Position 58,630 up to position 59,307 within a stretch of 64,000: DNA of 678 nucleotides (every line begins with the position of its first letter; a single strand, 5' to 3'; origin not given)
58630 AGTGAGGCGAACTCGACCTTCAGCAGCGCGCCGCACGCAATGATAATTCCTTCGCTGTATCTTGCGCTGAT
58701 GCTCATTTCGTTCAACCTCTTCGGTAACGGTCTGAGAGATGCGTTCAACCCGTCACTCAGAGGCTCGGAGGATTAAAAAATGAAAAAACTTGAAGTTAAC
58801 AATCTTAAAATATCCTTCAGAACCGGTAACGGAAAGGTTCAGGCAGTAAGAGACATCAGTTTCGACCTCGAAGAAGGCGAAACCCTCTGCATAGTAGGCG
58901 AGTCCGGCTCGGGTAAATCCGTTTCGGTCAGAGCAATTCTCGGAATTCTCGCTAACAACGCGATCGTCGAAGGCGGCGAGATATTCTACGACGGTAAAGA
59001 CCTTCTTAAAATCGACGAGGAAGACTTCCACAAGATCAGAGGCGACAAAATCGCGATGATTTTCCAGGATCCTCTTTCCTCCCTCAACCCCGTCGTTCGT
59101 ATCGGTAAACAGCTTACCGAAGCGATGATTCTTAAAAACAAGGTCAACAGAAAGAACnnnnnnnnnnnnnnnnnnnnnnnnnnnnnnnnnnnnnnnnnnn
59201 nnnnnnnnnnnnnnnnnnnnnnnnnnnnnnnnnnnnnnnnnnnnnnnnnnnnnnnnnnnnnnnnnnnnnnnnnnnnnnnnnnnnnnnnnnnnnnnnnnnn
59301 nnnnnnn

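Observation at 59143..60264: About 370-aa insertion splitting the OppD nucleotide-binding domain between the Q-loop region and the signature motif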

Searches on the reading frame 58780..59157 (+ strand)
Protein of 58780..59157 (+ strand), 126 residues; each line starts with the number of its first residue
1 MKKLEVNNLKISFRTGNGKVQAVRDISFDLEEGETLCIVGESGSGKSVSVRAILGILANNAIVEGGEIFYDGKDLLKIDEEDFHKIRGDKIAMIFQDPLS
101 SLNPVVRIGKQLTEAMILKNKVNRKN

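Call 48: search_protein_families(library=ncbifam, proteins=[window:58780-59157:+], max_evalue=0.1)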
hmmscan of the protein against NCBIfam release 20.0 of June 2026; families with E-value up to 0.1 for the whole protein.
seq(126 aa): 178 families (the best 25 are shown)
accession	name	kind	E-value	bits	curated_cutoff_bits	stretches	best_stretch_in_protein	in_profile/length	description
NF007010.1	PRK09473.1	subfamily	1.4e-39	135.7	575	1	4-125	2-122/318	oligopeptide ABC transporter ATP-binding protein OppD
NF011713.0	PRK15134.1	equivalog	7.9e-34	117.1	834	1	4-124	6-127/529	microcin C ABC transporter ATP-binding protein YejF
NF043079.1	MMSYN1_0167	equivalog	1.7e-30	106.3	740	2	4-83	2-81/561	oligopeptide ABC transporter ATP-binding protein OppD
NF008246.0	PRK11022.1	equivalog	4e-29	101.7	541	1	1-125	1-125/326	dipeptide ABC transporter ATP-binding protein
NF007613.0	PRK10261.1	equivalog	2.5e-28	98.9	1077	1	4-125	13-140/623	glutathione ABC transporter ATP-binding protein GsiA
NF047576.1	opine_ATP_CntF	equivalog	5.4e-28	97.9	385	1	3-125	2-121/264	staphylopine uptake ABC transporter ATP-binding protein CntF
NF047578.1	opine_ATP_CntD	equivalog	1.4e-27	96.6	380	1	3-125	2-121/266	staphylopine uptake ABC transporter ATP-binding protein CntD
NF011674.0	PRK15093.1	equivalog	4.8e-27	94.9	627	1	1-116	1-116/330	putrescine export ABC transporter ATP-binding protein SapD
TIGR02770.1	nickel_nikD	equivalog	9.9e-26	90.5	318.7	1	23-123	2-96/230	nickel import ATP-binding protein NikD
NF011659.0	PRK15079.1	equivalog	1.6e-24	86.2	540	1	5-116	22-128/334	murein tripeptide/oligopeptide ABC transporter ATP binding protein OppF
NF008453.0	PRK11308.1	subfamily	6.2e-23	81.5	408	1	12-125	27-135/334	dipeptide ABC transporter ATP-binding protein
NF043071.1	DppF_dipep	equivalog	4e-22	79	660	1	15-124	31-135/331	dipeptide ABC transporter ATP-binding subunit DppF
NF043078.1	MMSYN1_0168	equivalog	8.7e-20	70.9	800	2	4-71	5-68/649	oligopeptide ABC transporter ATP-binding protein OppF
NF011692.0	PRK15112.1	equivalog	9.2e-19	68.1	452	1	4-122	6-121/269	putrescine export ABC transporter ATP-binding protein SapF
TIGR02769.1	nickel_nikE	equivalog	1.9e-17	63.6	332.55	1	16-116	20-115/265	nickel import ATP-binding protein NikE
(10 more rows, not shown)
